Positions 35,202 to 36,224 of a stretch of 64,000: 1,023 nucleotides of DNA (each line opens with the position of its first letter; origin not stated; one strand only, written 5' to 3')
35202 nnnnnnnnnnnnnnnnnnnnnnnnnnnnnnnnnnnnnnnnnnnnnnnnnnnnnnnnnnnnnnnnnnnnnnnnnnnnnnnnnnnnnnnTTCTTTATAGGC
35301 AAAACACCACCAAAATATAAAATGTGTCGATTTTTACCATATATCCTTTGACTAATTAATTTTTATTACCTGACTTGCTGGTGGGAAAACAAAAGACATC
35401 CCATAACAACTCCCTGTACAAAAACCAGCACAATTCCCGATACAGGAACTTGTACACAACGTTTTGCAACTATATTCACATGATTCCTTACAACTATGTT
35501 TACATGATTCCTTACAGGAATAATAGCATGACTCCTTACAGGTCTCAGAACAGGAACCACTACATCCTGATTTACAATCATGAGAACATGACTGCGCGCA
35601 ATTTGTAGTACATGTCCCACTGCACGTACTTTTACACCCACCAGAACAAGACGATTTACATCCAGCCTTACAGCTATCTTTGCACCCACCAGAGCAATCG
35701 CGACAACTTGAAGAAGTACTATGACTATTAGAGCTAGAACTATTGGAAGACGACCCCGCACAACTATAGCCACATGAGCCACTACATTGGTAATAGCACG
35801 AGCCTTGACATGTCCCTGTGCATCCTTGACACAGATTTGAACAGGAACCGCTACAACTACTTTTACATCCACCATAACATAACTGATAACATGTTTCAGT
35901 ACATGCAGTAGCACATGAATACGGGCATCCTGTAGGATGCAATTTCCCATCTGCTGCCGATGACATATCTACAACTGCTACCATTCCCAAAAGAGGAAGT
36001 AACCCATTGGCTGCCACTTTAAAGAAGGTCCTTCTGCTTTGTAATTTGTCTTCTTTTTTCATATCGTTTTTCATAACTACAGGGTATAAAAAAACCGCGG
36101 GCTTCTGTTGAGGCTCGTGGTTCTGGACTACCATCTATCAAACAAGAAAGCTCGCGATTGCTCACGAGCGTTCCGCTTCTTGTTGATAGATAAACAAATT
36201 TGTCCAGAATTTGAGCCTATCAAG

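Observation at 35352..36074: The precursor: 41 cysteines at a 4-residue period in two blocks, on a 240-aa Tat substrate far larger than a typical RiPP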

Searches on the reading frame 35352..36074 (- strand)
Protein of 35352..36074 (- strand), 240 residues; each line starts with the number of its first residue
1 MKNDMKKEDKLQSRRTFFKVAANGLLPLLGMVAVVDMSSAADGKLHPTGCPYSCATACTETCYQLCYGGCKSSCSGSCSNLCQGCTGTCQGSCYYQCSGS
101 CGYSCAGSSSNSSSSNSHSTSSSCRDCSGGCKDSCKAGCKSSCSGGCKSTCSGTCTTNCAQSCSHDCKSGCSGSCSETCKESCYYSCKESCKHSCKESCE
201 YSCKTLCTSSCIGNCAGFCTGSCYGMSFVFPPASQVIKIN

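Call 3: search_protein_families(library=ncbifam, proteins=[window:35352-36074:-], max_evalue=0.01)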
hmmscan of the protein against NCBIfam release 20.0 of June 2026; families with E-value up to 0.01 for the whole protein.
window:35352-36074:- (240 aa): 2 families
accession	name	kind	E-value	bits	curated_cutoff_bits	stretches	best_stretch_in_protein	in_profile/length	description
TIGR04117.1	Syntroph_Cxxx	paralog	4.1e-14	52.5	50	1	6-83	16-90/98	Cys-Xaa-Xaa-Xaa repeat radical SAM target protein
TIGR04114.1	tSAM_targ_Cxxx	repeat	0.0084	16.6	20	0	170-183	1-14/18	Cys-rich repeat-containing protein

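Call 4: search_protein_families(library=pfam, proteins=[window:35352-36074:-], max_evalue=0.01)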
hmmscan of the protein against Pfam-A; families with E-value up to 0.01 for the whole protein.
window:35352-36074:- (240 aa): 0 families

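Call 12: find_homologous_proteins(query=window:35352-36074:-)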
Query window:35352-36074:- (240 aa): 65 proteins with E <= 0.001 among 1253 candidates.
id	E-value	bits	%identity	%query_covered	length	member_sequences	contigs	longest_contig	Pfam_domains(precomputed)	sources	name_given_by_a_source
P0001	1.5e-21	95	42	71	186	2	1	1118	PF27846.1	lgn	-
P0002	8.8e-19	86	51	43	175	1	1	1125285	-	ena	-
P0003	7.4e-18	83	44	37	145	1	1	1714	PF27846.1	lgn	-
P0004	8.6e-18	83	41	56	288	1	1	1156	PF27846.1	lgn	-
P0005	8.7e-17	79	43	57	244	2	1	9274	PF27846.1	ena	-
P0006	1.1e-15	76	47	42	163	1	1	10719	PF27846.1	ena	-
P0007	1.4e-15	76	47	42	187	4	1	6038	PF27846.1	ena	-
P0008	1.4e-15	76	47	42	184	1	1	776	PF27846.1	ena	-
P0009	1.5e-15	75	49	36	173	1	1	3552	PF27846.1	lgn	-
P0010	2.9e-15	74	47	42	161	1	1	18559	PF27846.1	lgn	-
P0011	3.8e-15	74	47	42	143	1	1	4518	PF27846.1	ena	-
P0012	4.1e-15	74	45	39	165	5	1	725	PF27846.1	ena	-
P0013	8.7e-15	73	41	42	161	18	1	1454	PF27846.1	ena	-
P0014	9.7e-15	73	47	42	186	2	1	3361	PF27846.1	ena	-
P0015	1.0e-14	73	46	45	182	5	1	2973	PF27846.1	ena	-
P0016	1.6e-14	72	46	45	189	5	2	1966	PF27846.1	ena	-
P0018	1.5e-13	69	43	42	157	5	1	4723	PF27846.1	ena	-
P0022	1.4e-12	66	41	45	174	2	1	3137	PF27846.1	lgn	-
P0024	2.1e-12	65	33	93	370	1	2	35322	PF27846.1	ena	-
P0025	1.4e-10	59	40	45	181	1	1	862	PF27846.1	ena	-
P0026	3.5e-10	58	44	44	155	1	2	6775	PF27846.1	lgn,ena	-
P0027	1.0e-9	56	59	12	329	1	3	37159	PF27846.1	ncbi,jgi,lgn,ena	-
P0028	1.1e-9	56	59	12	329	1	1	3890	PF27846.1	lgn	-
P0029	1.2e-9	56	59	12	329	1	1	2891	PF27846.1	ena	-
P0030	1.7e-9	56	36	57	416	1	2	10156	PF27846.1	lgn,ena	-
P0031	2.4e-9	55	37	64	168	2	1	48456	PF27846.1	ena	-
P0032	3.2e-9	55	32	82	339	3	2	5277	PF27846.1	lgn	-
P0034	7.0e-9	54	36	37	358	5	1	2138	PF27846.1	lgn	-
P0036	1.5e-8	53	37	63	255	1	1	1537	PF27846.1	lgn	-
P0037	1.9e-7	49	33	82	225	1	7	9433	PF27846.1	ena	-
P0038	2.0e-7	49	46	24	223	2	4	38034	-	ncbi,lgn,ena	-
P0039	4.4e-7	48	49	36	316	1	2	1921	PF27846.1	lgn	-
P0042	1.1e-6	46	33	64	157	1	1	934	PF27846.1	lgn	-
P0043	2.2e-6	45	31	51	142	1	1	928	PF27846.1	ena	-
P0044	2.6e-6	45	40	45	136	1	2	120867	PF27846.1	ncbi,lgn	-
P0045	2.9e-6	45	34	60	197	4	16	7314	PF27846.1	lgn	-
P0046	5.0e-6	44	34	38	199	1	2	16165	PF27846.1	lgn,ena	-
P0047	5.8e-6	44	26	81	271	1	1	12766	PF27846.1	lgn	-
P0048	8.3e-6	43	39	38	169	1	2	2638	PF27846.1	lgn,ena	-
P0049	1.0e-5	43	49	21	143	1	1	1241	PF27846.1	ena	-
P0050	1.1e-5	43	32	61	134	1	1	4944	PF27846.1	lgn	-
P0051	1.1e-5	43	43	38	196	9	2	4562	PF27846.1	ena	-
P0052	1.5e-5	43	42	45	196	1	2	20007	PF27846.1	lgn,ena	-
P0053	1.5e-5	43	54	11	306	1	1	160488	PF27846.1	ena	-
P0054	4.1e-5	41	37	28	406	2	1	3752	PF27846.1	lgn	-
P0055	4.1e-5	41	38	30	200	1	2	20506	PF27846.1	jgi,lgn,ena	-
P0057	7.5e-5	40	37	63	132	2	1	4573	PF27846.1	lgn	-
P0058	1.0e-4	40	35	70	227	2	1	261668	PF27846.1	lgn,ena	-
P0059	1.1e-4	40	30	89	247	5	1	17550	PF27846.1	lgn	-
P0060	1.6e-4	39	43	31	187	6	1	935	PF27846.1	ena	-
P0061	1.7e-4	39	34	61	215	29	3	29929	PF27846.1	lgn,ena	-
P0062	2.4e-4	39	40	21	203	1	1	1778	PF27846.1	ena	-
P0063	5.2e-4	38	36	60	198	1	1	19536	PF27846.1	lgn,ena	-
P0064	6.6e-4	37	41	45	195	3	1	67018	PF27846.1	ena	-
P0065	6.9e-4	37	36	35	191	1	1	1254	PF27846.1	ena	-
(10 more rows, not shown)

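Call 25: search_protein_families(library=pfam, proteins=[P0001, P0005, P0024, P0027, P0030, P0054, P0038, P0061], max_evalue=0.01)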
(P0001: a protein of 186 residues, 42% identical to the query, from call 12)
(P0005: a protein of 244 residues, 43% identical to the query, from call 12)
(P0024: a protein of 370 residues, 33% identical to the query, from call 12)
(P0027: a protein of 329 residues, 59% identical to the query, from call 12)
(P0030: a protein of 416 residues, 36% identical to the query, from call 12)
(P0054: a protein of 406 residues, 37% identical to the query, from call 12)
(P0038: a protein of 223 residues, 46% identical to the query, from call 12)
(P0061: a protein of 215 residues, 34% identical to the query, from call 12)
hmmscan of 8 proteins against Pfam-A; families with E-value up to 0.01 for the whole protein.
P0001 (186 aa): 0 families

P0005 (244 aa): 0 families

P0024 (370 aa): 0 families

P0027 (329 aa): 0 families

P0030 (416 aa): 0 families

P0054 (406 aa): 0 families

P0038 (223 aa): 0 families

P0061 (215 aa): 0 families

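Call 35: search_solved_structures(query=window:35352-36074:-, max_evalue=1)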
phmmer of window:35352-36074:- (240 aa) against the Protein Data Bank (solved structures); distinct sequences matched with E-value up to 1: 0.

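Call 39: list_cluster_members(proteins=[window:35355-36074:-, window:35355-36134:-, window:34044-35288:-, window:33092-34039:-])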
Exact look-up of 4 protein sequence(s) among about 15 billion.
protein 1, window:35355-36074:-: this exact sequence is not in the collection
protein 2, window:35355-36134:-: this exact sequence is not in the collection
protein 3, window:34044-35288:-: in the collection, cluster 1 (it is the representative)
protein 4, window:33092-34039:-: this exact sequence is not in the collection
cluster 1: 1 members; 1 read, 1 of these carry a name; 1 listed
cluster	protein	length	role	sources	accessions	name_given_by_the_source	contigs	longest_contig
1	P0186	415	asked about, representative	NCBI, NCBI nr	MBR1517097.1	MAG: radical SAM peptide maturase, CXXX-repeat target family [Bacteroidales bacterium] | radical SAM peptide maturase, CXXX-repeat target family [Bacteroidales bacterium]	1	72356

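Call 41: find_encoding_contigs(protein=P0186, flank=6000, max_places=3)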
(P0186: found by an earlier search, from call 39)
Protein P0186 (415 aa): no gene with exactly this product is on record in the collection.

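Call 45: predict_structure(alignment_id=A1)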
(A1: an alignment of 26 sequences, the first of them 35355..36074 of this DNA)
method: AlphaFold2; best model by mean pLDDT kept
length: 240 residues; sequences in the alignment: 26
mean_pLDDT: 43.3   pTM: 0.23
mean pLDDT of the five models: 43.3, 42.1, 40.6, 40.6, 37.8
residues with pLDDT >= 90: 0; 70-90: 0; 50-70: 50; < 50: 190
segments of 3 or more residues with pLDDT < 50: 33-86, 88-175, 191-230, 234-236
pLDDT, mean of each block of 10 residues (from residue 1): 57 58 55 46 38 39 42 41 42 41 35 41 40 40 36 41 41 46 54 40 37 39 38 52
secondary structure, 60 per line:
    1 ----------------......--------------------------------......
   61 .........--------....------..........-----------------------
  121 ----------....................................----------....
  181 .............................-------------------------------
elements in order: H17-22 H55-69 H78-81 H88-97 H131-166 H177-209

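Call 58: search_protein_families(library=ncbifam, proteins=[P0027, P0030, P0054, P0038, P0024, P0001, P0044, P0061], max_evalue=0.01)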
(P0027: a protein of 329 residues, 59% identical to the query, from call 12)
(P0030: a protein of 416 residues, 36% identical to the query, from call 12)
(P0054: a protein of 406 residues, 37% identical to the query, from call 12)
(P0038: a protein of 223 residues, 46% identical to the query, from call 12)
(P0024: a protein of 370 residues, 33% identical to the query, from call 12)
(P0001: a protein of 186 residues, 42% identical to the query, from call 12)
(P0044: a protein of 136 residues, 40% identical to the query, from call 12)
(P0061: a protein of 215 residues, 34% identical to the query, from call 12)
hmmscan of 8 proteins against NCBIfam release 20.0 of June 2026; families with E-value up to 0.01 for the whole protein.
P0027 (329 aa): 1 family
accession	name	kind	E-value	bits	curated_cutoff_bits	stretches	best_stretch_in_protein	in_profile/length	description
TIGR04117.1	Syntroph_Cxxx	paralog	2.4e-07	30.8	50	0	178-227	50-98/98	Cys-Xaa-Xaa-Xaa repeat radical SAM target protein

P0030 (416 aa): 0 families

P0054 (406 aa): 0 families

P0038 (223 aa): 1 family
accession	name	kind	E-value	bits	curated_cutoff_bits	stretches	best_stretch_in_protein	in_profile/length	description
TIGR04117.1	Syntroph_Cxxx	paralog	0.00032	20.7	50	0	2-31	13-42/98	Cys-Xaa-Xaa-Xaa repeat radical SAM target protein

P0024 (370 aa): 1 family
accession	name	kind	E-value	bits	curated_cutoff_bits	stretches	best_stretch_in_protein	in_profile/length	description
TIGR04117.1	Syntroph_Cxxx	paralog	5e-13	49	50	1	5-89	15-91/98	Cys-Xaa-Xaa-Xaa repeat radical SAM target protein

P0001 (186 aa): 2 families
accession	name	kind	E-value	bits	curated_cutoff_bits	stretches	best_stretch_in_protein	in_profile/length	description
TIGR04117.1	Syntroph_Cxxx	paralog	2.6e-15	56.3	50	1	3-87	18-97/98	Cys-Xaa-Xaa-Xaa repeat radical SAM target protein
TIGR04114.1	tSAM_targ_Cxxx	repeat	0.009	16.5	20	0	145-161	1-17/18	Cys-rich repeat-containing protein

P0044 (136 aa): 2 families
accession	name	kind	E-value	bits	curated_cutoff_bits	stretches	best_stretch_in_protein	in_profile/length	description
TIGR04117.1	Syntroph_Cxxx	paralog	4.3e-09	36.4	50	1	14-99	22-97/98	Cys-Xaa-Xaa-Xaa repeat radical SAM target protein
TIGR04114.1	tSAM_targ_Cxxx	repeat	2e-05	24.8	20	1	90-107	1-18/18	Cys-rich repeat-containing protein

P0061 (215 aa): 2 families
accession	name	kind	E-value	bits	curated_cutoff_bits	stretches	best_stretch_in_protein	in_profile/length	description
TIGR04114.1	tSAM_targ_Cxxx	repeat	0.0004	20.7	20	0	178-191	1-14/18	Cys-rich repeat-containing protein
TIGR04117.1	Syntroph_Cxxx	paralog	0.0039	17.2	50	0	143-188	55-98/98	Cys-Xaa-Xaa-Xaa repeat radical SAM target protein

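Call 64: find_encoding_contigs(protein=P0061, flank=7000, max_places=2)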
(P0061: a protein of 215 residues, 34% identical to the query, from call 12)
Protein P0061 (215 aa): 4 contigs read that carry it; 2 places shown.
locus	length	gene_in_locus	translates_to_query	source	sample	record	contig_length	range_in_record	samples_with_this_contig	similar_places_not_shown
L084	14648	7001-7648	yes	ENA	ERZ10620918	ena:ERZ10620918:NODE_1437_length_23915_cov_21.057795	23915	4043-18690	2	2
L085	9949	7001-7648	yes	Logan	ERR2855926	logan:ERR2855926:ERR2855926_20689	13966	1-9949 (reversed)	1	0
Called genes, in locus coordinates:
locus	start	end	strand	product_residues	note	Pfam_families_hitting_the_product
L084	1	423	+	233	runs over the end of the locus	-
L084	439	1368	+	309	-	PF25209:Phage_capsid_4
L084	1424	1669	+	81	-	-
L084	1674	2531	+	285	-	-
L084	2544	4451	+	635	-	-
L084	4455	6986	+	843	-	-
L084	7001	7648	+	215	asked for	PF27846:tSAM_targ_Cxxx_rpt (faint)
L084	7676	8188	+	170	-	-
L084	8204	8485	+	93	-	-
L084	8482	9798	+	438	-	PF04055:Radical_SAM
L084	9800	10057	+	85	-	-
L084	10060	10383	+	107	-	-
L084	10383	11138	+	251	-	PF01510:Amidase_2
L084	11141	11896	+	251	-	-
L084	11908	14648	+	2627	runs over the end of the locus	PF18819:MuF_C, PF18760:ART-PolyVal, PF18857:LPD38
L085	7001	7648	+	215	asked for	PF27846:tSAM_targ_Cxxx_rpt (faint)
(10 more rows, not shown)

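Call 65: find_encoding_contigs(protein=P0044, flank=7000, max_places=2)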
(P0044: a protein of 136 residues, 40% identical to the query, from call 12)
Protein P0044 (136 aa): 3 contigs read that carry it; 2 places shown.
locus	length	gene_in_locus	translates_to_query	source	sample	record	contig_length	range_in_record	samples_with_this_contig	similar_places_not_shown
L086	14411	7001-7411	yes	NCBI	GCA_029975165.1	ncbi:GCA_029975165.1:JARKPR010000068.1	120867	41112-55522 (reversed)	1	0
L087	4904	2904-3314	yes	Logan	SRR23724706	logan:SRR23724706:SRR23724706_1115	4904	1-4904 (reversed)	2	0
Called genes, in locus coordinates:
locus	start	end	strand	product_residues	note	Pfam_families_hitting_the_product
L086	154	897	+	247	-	PF01925:TauE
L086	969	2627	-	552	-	PF00890:FAD_binding_2, PF07992:Pyr_redox_2 (faint), PF12831:FAD_oxidored (weak), PF02910:Succ_DH_flav_C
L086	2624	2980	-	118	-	PF13085:Fer2_3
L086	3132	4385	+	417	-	PF22694:CtpB_N-like (weak), PF00595:PDZ, PF13180:PDZ_2, PF17820:PDZ_6, PF03572:Peptidase_S41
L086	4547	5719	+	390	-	PF04055:Radical_SAM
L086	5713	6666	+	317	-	-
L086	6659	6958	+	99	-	-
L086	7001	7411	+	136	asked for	PF27846:tSAM_targ_Cxxx_rpt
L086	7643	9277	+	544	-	PF00990:GGDEF, PF13487:HD_5, PF01966:HD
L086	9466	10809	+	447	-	PF01654:Cyt_bd_oxida_I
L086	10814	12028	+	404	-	PF02322:Cyt_bd_oxida_II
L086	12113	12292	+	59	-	-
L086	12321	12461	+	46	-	-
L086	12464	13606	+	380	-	PF00248:Aldo_ket_red, PF13183:Fer4_8 (weak), PF13187:Fer4_9, PF13534:Fer4_17 (weak)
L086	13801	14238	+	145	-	PF01613:Flavin_Reduct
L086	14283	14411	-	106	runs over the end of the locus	-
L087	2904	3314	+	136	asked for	PF27846:tSAM_targ_Cxxx_rpt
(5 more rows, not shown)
